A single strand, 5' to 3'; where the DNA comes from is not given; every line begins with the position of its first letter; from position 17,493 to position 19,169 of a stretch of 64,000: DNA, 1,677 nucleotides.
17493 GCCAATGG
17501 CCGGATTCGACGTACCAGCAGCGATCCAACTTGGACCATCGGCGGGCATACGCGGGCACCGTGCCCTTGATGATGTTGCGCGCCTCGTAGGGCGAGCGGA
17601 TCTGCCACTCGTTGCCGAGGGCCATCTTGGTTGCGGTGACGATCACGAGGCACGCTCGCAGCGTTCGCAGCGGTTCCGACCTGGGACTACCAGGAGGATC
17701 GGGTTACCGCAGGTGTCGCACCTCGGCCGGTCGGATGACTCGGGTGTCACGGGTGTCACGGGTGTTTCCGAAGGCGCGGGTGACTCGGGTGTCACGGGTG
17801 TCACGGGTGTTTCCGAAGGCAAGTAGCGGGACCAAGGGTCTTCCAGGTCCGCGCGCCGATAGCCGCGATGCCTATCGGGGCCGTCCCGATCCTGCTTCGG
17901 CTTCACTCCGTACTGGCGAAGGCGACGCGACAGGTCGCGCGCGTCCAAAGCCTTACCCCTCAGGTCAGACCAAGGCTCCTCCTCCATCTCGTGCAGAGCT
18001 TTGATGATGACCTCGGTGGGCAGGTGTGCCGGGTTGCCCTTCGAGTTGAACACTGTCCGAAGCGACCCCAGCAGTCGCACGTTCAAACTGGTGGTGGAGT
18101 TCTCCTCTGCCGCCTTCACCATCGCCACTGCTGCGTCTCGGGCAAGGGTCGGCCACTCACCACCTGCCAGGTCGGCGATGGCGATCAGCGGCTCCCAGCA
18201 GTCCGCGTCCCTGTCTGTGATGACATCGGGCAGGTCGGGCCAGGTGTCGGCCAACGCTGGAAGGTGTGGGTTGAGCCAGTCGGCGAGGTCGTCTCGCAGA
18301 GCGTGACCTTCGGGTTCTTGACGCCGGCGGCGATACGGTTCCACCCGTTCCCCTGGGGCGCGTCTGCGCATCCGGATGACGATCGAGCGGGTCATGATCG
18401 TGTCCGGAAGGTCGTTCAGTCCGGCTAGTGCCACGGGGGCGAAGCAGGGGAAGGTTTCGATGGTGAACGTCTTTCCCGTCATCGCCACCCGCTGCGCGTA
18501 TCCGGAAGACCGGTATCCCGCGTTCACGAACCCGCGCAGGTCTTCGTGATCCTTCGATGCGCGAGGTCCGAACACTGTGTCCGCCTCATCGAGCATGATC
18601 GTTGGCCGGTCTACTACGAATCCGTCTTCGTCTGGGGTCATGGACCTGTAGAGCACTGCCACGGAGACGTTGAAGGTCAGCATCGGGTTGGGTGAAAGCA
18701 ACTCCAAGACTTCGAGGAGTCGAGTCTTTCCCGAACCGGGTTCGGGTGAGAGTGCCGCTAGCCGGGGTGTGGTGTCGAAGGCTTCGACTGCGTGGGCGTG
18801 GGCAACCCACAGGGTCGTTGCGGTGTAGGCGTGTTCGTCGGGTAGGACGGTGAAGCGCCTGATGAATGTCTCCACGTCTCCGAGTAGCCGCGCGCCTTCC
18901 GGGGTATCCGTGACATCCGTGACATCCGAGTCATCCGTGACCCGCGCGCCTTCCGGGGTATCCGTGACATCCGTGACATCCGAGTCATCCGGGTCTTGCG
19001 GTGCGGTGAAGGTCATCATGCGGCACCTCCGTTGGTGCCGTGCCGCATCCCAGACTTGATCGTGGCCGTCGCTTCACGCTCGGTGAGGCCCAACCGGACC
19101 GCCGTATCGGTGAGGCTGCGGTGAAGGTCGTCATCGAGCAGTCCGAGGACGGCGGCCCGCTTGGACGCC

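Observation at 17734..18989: Inverted arrays of GTCACGG-containing tandem units at both ends of the DUF3631 gene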

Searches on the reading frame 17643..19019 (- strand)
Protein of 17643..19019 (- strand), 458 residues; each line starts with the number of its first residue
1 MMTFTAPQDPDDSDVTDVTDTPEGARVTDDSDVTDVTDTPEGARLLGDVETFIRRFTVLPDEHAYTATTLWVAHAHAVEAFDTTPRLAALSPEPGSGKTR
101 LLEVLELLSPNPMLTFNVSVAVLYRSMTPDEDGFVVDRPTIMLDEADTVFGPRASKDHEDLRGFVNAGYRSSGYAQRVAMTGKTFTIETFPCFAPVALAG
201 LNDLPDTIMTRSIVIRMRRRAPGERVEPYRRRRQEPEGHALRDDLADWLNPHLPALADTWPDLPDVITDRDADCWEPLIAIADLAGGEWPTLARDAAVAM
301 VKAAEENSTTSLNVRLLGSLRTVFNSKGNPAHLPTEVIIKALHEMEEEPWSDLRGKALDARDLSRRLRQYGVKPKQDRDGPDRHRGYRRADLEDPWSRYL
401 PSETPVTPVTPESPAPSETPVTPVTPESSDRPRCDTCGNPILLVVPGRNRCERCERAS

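Call 7: search_protein_families(library=pfam, proteins=[window:17643-19019:-], max_evalue=0.01)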
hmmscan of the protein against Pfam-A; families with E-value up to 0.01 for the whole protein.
window:17643-19019:- (458 aa): 1 family
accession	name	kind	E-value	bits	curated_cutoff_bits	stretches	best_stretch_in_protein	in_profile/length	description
PF12307.13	DUF3631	-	1.4e-61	208.2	24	1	216-399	1-182/182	Protein of unknown function (DUF3631)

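Call 13: find_homologous_proteins(query=window:17643-19019:-, max_evalue=1e-20)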
Query window:17643-19019:- (458 aa): 5768 proteins with E <= 1e-20 among 8000 candidates; the best 120 are listed.
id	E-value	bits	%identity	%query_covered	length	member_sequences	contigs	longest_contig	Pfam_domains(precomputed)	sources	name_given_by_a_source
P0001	8.5e-286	966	94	100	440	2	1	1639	PF12307.14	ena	-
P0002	8.3e-160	551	63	91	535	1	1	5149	PF12307.14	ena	-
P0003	6.8e-156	538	60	91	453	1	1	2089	PF12307.14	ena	-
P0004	4.5e-154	532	61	91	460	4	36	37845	PF12307.14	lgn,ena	-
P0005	2.2e-142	493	62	86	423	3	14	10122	PF12307.14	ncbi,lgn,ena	-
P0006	4.1e-142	492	62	83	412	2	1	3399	PF12307.14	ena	-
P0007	4.9e-139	482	58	82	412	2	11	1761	PF12307.14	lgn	-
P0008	2.8e-138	480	57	86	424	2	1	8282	PF12307.14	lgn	-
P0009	1.4e-137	478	60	82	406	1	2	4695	PF12307.14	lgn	-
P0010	4.7e-135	469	56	93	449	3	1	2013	PF12307.14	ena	-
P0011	5.6e-135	469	58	88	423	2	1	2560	PF12307.14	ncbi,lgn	-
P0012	1.1e-134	468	59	84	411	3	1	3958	PF12307.14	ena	-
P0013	3.7e-134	466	64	77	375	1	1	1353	PF12307.14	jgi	-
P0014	2.8e-133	463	63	77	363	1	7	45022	PF12307.14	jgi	jgi:hypothetical protein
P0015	7.9e-132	459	57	83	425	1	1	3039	PF12307.14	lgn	-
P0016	2.3e-131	457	56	87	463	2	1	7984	PF12307.14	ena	-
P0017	2.9e-130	453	56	90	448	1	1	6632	PF12307.14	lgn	-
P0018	4.9e-129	449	59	79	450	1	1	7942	PF12307.14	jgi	jgi:hypothetical protein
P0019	6.6e-129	449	60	80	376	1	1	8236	PF12307.14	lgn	-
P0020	1.0e-128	448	54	93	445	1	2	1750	PF12307.14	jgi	jgi:hypothetical protein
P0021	4.2e-128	446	55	88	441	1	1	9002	PF12307.14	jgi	jgi:hypothetical protein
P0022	6.4e-128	446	54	88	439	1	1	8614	PF12307.14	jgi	jgi:hypothetical protein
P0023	4.7e-127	443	53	90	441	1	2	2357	PF12307.14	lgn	-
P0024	1.2e-126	441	52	92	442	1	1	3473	PF12307.14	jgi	jgi:hypothetical protein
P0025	1.8e-126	441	51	93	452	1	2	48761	PF12307.14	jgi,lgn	-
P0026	1.9e-126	441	51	91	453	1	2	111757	PF12307.14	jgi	-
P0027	5.9e-126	439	57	83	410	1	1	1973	PF12307.14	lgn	-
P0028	6.4e-126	439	54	88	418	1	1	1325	PF12307.14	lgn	-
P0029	9.5e-126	438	55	85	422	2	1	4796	PF12307.14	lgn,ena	-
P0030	1.7e-125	438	59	79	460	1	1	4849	PF12307.14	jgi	-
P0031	1.8e-125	438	50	91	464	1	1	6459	PF12307.14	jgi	-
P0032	3.6e-125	437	53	89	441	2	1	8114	PF12307.14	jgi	jgi:Protein of unknown function (DUF3631)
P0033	4.6e-125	436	53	90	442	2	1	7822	PF12307.14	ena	-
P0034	1.1e-124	435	55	86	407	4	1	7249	PF12307.14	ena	-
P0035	1.5e-124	434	50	90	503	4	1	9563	PF12307.14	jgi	jgi:Protein of unknown function (DUF3631)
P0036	1.7e-124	434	57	79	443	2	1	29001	PF12307.14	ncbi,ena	-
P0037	3.0e-124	433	54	89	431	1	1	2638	PF12307.14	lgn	-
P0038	4.6e-124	433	54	88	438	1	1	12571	PF12307.14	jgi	jgi:Protein of unknown function (DUF3631)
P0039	8.5e-124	432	53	92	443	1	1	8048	PF12307.14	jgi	jgi:hypothetical protein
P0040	9.0e-124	432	52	88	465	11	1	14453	PF12307.14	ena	-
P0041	1.5e-123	431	52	94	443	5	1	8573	PF12307.14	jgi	jgi:Protein of unknown function (DUF3631)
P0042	2.3e-123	431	54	88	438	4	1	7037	PF12307.14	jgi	-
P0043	5.0e-123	429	52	91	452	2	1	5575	PF12307.14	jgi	-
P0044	5.2e-123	429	52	91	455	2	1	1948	PF12307.14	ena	-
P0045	5.3e-123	429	51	92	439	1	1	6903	PF12307.14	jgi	jgi:Protein of unknown function (DUF3631)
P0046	5.5e-123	429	53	90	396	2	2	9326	PF12307.14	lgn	-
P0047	1.4e-122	428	54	86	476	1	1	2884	PF12307.14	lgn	-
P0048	1.6e-122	428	57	80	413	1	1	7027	PF12307.14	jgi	jgi:hypothetical protein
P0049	1.6e-122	428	54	87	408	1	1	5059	PF12307.14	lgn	-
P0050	1.7e-122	428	50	92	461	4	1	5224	PF12307.14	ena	-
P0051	1.8e-122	428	53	87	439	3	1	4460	PF12307.14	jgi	-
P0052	3.0e-122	427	51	91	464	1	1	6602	PF12307.14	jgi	jgi:Protein of unknown function (DUF3631)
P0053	3.3e-122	427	53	84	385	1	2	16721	PF12307.14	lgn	-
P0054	3.3e-122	427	56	83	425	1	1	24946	PF12307.14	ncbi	ncbi:MAG: DUF3631 domain-containing protein [Candidatus Nanopelagicales bacterium]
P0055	3.5e-122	427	51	87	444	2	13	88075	PF12307.14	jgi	jgi:hypothetical protein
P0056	4.3e-122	426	53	90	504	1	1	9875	PF12307.14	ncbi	-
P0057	4.5e-122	426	53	88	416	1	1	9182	PF12307.14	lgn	-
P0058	6.9e-122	426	54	84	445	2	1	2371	PF12307.14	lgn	-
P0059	8.1e-122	426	51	90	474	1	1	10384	PF12307.14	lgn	-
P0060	9.6e-122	425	56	80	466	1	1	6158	PF12307.14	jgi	jgi:hypothetical protein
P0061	1.5e-121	425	53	91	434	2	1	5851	PF12307.14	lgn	-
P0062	1.9e-121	424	51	92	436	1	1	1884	PF12307.14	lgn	-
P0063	2.0e-121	424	50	92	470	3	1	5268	PF12307.14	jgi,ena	-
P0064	2.3e-121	424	51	93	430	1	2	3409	PF12307.14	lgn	-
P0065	3.5e-121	423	58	78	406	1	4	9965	PF12307.14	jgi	jgi:hypothetical protein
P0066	4.0e-121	423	57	79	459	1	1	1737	PF12307.14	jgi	-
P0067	4.5e-121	423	50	89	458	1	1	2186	PF12307.14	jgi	jgi:hypothetical protein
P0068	4.8e-121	423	54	88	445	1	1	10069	PF12307.14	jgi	jgi:Protein of unknown function (DUF3631)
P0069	7.7e-121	422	56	83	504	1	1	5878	PF12307.14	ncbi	-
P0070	1.3e-120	422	53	88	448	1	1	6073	PF12307.14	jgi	jgi:Protein of unknown function (DUF3631)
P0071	1.3e-120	422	51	92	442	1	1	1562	PF12307.14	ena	-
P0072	1.6e-120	421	52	92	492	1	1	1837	PF12307.14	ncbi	-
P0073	1.7e-120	421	56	83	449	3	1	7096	PF12307.14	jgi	-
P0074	2.0e-120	421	53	88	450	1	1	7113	PF12307.14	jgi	jgi:hypothetical protein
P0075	2.6e-120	421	54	85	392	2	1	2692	PF12307.14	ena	-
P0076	2.9e-120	420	50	92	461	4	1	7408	PF12307.14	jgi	jgi:Protein of unknown function (DUF3631)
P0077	3.2e-120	420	52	91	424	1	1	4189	PF12307.14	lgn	-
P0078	4.9e-120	420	51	88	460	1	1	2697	PF12307.14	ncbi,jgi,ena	jgi:hypothetical protein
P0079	5.8e-120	419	53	88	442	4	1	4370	PF12307.14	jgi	-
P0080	5.9e-120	419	54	83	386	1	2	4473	PF12307.14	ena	-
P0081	6.9e-120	419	55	86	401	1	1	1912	PF12307.14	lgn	-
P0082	7.7e-120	419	55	84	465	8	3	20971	PF12307.14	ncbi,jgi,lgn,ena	-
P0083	8.1e-120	419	52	91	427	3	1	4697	PF12307.14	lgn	-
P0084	8.5e-120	419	53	86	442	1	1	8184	PF12307.14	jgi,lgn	jgi:hypothetical protein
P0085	9.9e-120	419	51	88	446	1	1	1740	PF12307.14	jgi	jgi:hypothetical protein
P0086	1.0e-119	419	48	91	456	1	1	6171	PF12307.14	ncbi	-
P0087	1.1e-119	419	50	91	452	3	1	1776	PF12307.14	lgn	-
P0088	2.6e-119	417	54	81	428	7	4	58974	PF12307.14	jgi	-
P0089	3.0e-119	417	54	80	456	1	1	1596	PF12307.14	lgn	-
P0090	4.1e-119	417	54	86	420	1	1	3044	PF12307.14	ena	-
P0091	4.2e-119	417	52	89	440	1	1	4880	PF12307.14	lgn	-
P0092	4.5e-119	416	55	83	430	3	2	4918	PF12307.14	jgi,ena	-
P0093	4.9e-119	416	51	88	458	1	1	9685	PF12307.14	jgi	jgi:hypothetical protein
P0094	5.3e-119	416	51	90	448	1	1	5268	PF12307.14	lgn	-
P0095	5.4e-119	416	50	88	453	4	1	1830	PF12307.14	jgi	-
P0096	8.3e-119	416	52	88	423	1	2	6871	PF12307.14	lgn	-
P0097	8.4e-119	416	53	84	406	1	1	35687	PF12307.14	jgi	jgi:hypothetical protein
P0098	1.0e-118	415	55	77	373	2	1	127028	PF12307.14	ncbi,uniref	ncbi:DUF3631 domain-containing protein [Aquipuribacter sp. SD81]|uniref:DUF3631 domain-containing pr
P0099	1.3e-118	415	49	96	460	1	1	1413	PF12307.14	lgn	-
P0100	1.4e-118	415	51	91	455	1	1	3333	PF12307.14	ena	-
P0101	1.6e-118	415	56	79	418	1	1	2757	PF12307.14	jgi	jgi:hypothetical protein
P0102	1.9e-118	414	56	81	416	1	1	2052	PF12307.14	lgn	-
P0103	2.1e-118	414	54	84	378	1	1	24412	PF12307.14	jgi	jgi:hypothetical protein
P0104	2.1e-118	414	52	88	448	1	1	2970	PF12307.14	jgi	jgi:hypothetical protein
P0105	2.8e-118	414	56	81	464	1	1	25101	PF12307.14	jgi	-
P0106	2.9e-118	414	55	83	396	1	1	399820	PF12307.14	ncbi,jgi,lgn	-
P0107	3.1e-118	414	53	87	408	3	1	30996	PF12307.14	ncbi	ncbi:MAG TPA: DUF3631 domain-containing protein [Acidothermaceae bacterium]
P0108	3.3e-118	414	57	76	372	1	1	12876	PF12307.14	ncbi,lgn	-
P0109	4.4e-118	413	56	79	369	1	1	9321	PF12307.14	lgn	-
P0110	4.6e-118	413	54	84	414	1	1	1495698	PF12307.14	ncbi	-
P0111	5.1e-118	413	50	95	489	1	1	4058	PF12307.14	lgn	-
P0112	5.5e-118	413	50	90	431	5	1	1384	PF12307.14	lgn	-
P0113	5.6e-118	413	52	89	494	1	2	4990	PF12307.14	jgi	jgi:hypothetical protein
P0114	6.0e-118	413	49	94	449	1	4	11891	PF12307.14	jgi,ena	jgi:hypothetical protein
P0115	6.9e-118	413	51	90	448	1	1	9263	PF12307.14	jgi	jgi:hypothetical protein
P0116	7.5e-118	412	50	90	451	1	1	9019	PF12307.14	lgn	-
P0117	9.7e-118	412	52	90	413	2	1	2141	PF12307.14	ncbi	-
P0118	1.0e-117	412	55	84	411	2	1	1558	PF12307.14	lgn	-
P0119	1.2e-117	412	56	80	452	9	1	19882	PF12307.14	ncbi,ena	-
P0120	1.2e-117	412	49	90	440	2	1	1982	PF12307.14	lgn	-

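Call 18: find_related_loci(query=window:17643-19019:-, collection=genome_contigs, flank=6000)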
Query window:17643-19019:- (458 aa) in genome_contigs; peptide patterns used: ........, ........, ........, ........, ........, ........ (x = any residue, [..] = any of these).
57 stretches matched a pattern; 22 encode a relative of the query (tblastn E <= 1e-3); 22 distinct loci.
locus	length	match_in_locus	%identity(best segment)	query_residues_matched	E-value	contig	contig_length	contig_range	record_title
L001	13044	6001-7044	51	41-400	8e-108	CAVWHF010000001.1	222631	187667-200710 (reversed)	MAG: uncultured Acidimicrobiaceae bacterium isolate MFD00964.bin.2.193 genome assembly, contig: contig_112811, whole gen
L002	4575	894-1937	53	42-400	6e-107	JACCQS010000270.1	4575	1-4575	MAG: Geodermatophilaceae bacterium isolate MGR_bin2 SD2897-2912_k127_3410703, whole genome shotgun sequence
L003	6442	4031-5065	49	49-402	4e-103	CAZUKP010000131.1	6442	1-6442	MAG TPA_asm: uncultured Hyphomicrobium sp. isolate SRP214966_co2_25 genome assembly, contig: NODE_23295_length_6442_cov_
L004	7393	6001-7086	52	35-407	9e-100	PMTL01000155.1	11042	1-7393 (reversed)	MAG: Acidimicrobiaceae bacterium isolate palsa_511 73.20110700_P2D.47_contig_58913, whole genome shotgun sequence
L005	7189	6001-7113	47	42-423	2e-99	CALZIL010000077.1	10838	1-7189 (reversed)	MAG: uncultured Afifella sp. isolate FO_M_Alpha_13 genome assembly, contig: scaffold_4963, whole genome shotgun sequence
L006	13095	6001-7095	49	42-419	1e-102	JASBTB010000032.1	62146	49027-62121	MAG: Demequina sp. isolate BWSM_2 k141_2015072, whole genome shotgun sequence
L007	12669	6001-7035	47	20-380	3e-92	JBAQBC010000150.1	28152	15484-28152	MAG: Xanthobacteraceae bacterium isolate MFD00375_ilm_asm_bin8 k127_204037, whole genome shotgun sequence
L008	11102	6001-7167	42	35-410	5e-89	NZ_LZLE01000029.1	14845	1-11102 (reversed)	Mycobacterium sp. 1423905.2 contig_124, whole genome shotgun sequence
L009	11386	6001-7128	43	38-400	2e-89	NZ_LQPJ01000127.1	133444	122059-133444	Mycobacterium palustre strain DSM 44572 contig_70, whole genome shotgun sequence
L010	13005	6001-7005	47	49-400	9e-86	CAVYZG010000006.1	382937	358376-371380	MAG: uncultured Alphaproteobacteria bacterium isolate MFD02809.bin.2.39 genome assembly, contig: contig_31448, whole gen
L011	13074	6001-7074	43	35-399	3e-83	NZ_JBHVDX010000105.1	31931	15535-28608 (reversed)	Streptomyces sp. NPDC057474 NPDC057474_T20_H8.ctg-0105, whole genome shotgun sequence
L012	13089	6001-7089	41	36-380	4e-79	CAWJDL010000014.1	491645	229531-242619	MAG: uncultured Actinomycetota bacterium isolate MFD04944.bin.1.103 genome assembly, contig: contig_46302, whole genome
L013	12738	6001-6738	49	46-299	2e-67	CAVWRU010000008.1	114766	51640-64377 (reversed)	MAG: uncultured Alphaproteobacteria bacterium isolate MFD04944.bin.3.22 genome assembly, contig: contig_52012, whole gen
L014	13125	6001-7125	48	44-427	6e-107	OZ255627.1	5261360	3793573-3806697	MAG: Acidimicrobiales bacterium isolate 1c330307-5c64-4483-89eb-5f845866fe0d genome assembly, chromosome: 1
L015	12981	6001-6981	39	74-401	1e-56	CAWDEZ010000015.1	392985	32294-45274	MAG: uncultured Actinomycetota bacterium isolate MFD05841.bin.1.64 genome assembly, contig: contig_30657, whole genome s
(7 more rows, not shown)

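Call 27: find_related_loci(query=A1, collection=metagenome_contigs, flank=1500)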
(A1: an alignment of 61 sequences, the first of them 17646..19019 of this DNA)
Query A1 (458 aa) in metagenome_contigs; peptide patterns used: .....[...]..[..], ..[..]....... (x = any residue, [..] = any of these).
600 stretches matched a pattern (row limit reached: there are more); 547 encode a relative of the query (tblastn E <= 1e-3); the best 80 are kept; 80 distinct loci.
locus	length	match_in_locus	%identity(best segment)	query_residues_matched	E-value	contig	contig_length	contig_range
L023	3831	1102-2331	53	38-441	2e-131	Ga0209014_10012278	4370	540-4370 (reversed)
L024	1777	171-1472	50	40-458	7e-132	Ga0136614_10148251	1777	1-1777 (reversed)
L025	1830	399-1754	49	18-441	2e-128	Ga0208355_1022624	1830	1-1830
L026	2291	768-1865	52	41-415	3e-124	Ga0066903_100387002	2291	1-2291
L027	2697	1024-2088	54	37-400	2e-121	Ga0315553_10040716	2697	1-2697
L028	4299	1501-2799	48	40-458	4e-116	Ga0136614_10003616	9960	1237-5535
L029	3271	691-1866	51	39-438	2e-119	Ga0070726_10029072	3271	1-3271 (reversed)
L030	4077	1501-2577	52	37-401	6e-116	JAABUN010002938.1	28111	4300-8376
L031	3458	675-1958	50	11-432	5e-117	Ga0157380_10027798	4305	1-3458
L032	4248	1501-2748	50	46-456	2e-115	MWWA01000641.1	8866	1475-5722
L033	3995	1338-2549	50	42-440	4e-117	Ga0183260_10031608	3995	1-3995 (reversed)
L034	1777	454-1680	48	40-455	3e-123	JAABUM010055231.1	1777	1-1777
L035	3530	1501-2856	46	7-440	4e-117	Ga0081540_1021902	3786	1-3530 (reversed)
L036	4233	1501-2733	49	38-456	7e-115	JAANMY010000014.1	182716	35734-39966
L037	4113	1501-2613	51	24-400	2e-114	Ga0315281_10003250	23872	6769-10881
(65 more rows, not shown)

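Call 28: find_related_loci(query=A1, collection=viral_contigs, flank=6000)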
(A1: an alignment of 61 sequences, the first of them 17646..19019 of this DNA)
Query A1 (458 aa) in viral_contigs; peptide patterns used: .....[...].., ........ (x = any residue, [..] = any of these).
99 stretches matched a pattern; 51 encode a relative of the query (tblastn E <= 1e-3); 50 distinct loci.
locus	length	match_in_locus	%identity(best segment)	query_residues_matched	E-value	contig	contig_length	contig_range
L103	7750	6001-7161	53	38-420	2e-121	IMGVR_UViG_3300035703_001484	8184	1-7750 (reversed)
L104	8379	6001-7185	53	39-438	1e-114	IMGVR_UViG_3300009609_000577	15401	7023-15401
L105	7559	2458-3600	50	33-425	2e-111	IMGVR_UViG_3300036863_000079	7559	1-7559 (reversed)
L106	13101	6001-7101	50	42-419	4e-111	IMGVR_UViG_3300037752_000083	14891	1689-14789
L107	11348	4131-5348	49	31-454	9e-111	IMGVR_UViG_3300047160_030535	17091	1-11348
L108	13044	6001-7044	53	41-401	3e-110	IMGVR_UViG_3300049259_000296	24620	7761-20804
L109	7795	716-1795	51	37-407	2e-110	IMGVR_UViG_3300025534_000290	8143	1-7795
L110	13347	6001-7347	44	9-454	6e-110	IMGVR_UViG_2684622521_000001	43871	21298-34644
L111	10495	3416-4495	51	37-407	9e-110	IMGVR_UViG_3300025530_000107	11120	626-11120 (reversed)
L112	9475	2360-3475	50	33-420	8e-110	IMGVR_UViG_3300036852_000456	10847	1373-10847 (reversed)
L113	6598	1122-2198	50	34-401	1e-109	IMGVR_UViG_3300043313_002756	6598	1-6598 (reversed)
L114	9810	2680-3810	50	43-425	2e-109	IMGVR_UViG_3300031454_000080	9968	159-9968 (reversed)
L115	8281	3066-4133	51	37-403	1e-108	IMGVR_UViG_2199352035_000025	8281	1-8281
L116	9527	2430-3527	50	42-424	3e-107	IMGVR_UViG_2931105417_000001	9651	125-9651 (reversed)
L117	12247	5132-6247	48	23-399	8e-106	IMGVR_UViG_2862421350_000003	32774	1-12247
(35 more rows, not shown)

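Call 37: search_protein_families(library=phrogs, proteins=[window:17643-19019:-], max_evalue=0.001)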
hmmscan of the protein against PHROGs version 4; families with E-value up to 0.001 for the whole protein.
window:17643-19019:- (458 aa): 0 families

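Call 38: search_dna_similar(query=window:17643-19019:-, collection=plasmids, mode=protein, max_rows=25)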
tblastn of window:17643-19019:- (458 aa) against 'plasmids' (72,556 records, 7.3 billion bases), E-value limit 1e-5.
Records with a match: 4; places in all: 4; records where one place covers at least 80% of the query: 0.
Best place of each record, by identity: <60% 4.
By first word of the organism name: Streptomyces 2; Nonomuraea 1; Sulfolobus 1.
By predicted mobility (MOB-suite, as given by PLSDB): non-mobilizable 4.
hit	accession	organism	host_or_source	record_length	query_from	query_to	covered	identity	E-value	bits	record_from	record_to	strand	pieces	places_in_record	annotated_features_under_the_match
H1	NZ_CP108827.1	Streptomyces sp. NBC_00859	-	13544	41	399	78%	49.5%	2e-84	290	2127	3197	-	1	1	DUF3631 domain-containing protein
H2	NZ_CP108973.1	Streptomyces longwoodensis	-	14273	41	399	78%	47.9%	1e-82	285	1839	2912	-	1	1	DUF3631 domain-containing protein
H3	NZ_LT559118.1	Nonomuraea gerenzanensis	-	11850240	40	399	79%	43.1%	7e-67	239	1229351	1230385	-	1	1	none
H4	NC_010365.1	Sulfolobus islandicus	hot spring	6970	43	292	55%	23.6%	2e-7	61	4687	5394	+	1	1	hypothetical protein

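Call 39: search_dna_similar(query=window:17643-19019:-, collection=phages, mode=protein, max_rows=25)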
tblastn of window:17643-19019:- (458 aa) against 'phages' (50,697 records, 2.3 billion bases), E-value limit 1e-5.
Records with a match: 1; places in all: 1; records where one place covers at least 80% of the query: 0.
Best place of each record, by identity: <60% 1.
By first word of the organism name: Pseudomonas 1.
By host as written in the record: Pseudomonas aeruginosa 1.
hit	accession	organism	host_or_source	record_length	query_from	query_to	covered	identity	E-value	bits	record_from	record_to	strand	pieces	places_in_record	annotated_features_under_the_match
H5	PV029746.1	Pseudomonas phage Phipami28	Pseudomonas aeruginosa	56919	41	400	79%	33.6%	2e-38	154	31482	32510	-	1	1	hypothetical protein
